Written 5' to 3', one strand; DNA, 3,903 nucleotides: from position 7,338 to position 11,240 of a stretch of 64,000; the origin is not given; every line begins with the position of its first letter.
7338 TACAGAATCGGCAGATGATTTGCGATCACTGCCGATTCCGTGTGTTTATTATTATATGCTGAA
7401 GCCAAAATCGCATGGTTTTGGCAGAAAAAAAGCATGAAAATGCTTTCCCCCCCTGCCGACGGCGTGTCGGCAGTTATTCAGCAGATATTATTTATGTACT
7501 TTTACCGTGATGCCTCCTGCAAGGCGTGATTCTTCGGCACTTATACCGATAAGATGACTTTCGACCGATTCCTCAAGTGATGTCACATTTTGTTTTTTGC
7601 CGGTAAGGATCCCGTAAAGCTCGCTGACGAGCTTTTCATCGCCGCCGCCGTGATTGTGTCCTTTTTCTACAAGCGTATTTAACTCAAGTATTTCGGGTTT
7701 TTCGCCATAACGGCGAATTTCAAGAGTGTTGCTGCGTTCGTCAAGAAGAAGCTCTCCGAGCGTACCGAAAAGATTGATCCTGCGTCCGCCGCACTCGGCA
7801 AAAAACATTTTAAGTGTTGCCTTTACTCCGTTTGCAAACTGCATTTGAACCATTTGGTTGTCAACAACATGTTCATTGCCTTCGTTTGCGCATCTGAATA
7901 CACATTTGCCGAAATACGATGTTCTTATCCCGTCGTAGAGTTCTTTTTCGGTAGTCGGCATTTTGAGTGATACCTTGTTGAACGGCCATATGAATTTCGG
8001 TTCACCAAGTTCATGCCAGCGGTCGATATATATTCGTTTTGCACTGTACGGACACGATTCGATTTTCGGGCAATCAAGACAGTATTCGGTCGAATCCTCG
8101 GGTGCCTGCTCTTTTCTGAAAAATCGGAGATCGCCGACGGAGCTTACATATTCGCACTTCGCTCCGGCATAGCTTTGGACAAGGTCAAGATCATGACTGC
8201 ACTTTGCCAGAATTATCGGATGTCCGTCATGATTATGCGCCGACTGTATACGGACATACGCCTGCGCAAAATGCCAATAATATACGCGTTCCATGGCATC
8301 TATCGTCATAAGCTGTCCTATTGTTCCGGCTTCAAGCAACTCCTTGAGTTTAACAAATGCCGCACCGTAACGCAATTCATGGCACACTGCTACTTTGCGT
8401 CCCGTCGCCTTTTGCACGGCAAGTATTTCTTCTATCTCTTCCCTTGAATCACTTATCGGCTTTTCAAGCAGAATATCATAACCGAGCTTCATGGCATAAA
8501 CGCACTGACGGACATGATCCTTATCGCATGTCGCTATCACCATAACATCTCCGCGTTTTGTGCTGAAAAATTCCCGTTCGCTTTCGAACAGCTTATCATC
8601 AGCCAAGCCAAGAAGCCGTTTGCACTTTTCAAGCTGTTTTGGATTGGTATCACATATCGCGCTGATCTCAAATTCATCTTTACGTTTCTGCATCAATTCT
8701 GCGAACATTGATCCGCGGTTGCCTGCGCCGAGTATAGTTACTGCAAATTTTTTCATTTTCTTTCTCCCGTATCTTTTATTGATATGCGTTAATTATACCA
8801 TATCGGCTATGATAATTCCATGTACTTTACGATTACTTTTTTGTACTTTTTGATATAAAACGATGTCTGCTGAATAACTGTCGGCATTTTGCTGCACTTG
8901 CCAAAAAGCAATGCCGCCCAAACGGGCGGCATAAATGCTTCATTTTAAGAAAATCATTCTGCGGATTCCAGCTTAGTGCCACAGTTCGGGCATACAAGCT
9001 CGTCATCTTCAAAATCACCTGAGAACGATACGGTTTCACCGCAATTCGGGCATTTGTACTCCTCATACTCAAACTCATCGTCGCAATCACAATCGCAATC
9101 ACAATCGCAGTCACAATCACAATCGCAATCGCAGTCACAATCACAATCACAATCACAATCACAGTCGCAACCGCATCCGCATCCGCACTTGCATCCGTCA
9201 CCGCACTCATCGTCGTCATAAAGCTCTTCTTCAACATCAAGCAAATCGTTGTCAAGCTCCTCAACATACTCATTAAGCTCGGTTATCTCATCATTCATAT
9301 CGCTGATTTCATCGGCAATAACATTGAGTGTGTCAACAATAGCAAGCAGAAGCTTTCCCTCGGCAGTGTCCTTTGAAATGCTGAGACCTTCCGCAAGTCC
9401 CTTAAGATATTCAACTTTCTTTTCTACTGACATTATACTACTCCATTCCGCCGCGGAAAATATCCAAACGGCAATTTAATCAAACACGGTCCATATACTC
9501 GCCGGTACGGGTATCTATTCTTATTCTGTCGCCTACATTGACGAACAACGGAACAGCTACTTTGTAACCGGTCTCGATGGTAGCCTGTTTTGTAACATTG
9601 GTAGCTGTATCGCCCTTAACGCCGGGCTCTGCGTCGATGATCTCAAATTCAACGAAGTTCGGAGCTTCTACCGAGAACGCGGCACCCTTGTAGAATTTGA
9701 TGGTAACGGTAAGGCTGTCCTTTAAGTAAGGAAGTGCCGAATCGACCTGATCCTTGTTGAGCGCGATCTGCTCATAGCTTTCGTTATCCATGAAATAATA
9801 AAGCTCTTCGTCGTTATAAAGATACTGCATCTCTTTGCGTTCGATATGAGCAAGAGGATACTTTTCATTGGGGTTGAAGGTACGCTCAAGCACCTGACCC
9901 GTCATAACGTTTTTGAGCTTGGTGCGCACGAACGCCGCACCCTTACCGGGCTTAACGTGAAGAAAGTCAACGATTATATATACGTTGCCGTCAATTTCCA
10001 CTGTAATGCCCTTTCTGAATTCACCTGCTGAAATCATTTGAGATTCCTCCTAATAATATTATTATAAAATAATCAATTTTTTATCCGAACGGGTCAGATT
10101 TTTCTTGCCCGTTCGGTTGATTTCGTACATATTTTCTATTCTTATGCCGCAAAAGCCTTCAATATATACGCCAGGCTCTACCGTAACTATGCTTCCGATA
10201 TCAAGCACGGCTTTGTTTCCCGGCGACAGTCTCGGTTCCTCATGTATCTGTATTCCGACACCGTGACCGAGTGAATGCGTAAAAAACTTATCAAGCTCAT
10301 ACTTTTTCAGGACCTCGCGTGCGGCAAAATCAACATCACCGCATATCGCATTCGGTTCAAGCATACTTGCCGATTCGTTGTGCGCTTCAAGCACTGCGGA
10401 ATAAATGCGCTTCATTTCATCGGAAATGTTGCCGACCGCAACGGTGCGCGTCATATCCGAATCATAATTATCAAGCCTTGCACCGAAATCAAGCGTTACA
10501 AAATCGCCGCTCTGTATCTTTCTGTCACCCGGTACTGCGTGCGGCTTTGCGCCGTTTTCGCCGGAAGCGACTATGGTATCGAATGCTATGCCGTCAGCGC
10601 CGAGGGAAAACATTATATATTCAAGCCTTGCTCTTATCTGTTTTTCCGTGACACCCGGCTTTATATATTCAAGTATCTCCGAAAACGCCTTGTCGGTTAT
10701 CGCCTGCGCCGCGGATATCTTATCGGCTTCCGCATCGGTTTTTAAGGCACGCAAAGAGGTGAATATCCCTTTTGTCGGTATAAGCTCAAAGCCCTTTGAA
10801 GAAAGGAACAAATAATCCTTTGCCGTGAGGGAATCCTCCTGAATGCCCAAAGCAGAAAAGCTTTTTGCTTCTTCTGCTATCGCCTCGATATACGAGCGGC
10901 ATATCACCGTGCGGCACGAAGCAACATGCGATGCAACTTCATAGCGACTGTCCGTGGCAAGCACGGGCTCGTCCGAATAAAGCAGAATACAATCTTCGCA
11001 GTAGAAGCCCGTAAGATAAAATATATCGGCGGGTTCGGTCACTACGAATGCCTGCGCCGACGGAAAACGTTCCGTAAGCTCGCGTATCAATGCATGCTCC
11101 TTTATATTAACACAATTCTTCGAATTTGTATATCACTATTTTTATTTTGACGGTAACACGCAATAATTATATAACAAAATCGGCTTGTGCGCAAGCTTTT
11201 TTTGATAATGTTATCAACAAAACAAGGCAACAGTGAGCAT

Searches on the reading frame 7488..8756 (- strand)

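Call 87: search_protein_families(library=pfam, proteins=[window:7488-8756:-], max_evalue=0.00001)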
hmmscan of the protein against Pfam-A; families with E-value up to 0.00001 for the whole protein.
window:7488-8756:- (422 aa): 3 families
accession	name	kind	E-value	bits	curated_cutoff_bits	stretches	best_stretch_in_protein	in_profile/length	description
PF01408.29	GFO_IDH_MocA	-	1.3e-15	58.5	24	1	5-125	2-119/120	Oxidoreductase family, NAD-binding Rossmann fold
PF22725.1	GFO_IDH_MocA_C3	-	1.7e-11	44.6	27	0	134-225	1-88/124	GFO/IDH/MocA C-terminal domain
PF02894.22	GFO_IDH_MocA_C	-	1.4e-07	32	22.9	0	138-222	1-84/218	Oxidoreductase family, C-terminal alpha/beta domain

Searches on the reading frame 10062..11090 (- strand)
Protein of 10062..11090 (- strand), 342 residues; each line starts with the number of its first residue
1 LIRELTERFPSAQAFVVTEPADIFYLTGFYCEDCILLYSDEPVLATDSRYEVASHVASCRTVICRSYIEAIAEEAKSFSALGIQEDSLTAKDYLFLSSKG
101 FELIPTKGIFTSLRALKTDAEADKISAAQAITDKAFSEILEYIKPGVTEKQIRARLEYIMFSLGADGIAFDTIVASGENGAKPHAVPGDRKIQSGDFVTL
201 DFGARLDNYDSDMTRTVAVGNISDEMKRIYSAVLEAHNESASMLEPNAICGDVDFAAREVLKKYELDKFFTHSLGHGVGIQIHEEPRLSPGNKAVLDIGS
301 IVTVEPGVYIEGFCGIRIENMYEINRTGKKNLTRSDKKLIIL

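Call 87: search_protein_families(library=pfam, proteins=[window:10062-11090:-], max_evalue=0.00001)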
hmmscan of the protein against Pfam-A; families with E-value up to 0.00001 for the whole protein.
window:10062-11090:- (342 aa): 2 families
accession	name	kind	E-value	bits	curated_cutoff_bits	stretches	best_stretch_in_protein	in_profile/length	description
PF00557.29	Peptidase_M24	-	1.4e-67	227.9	23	1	124-324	2-206/208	Metallopeptidase family M24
PF01321.24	Creatinase_N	-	4.3e-11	43.9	22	1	12-115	14-127/128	Creatinase/Prolidase N-terminal domain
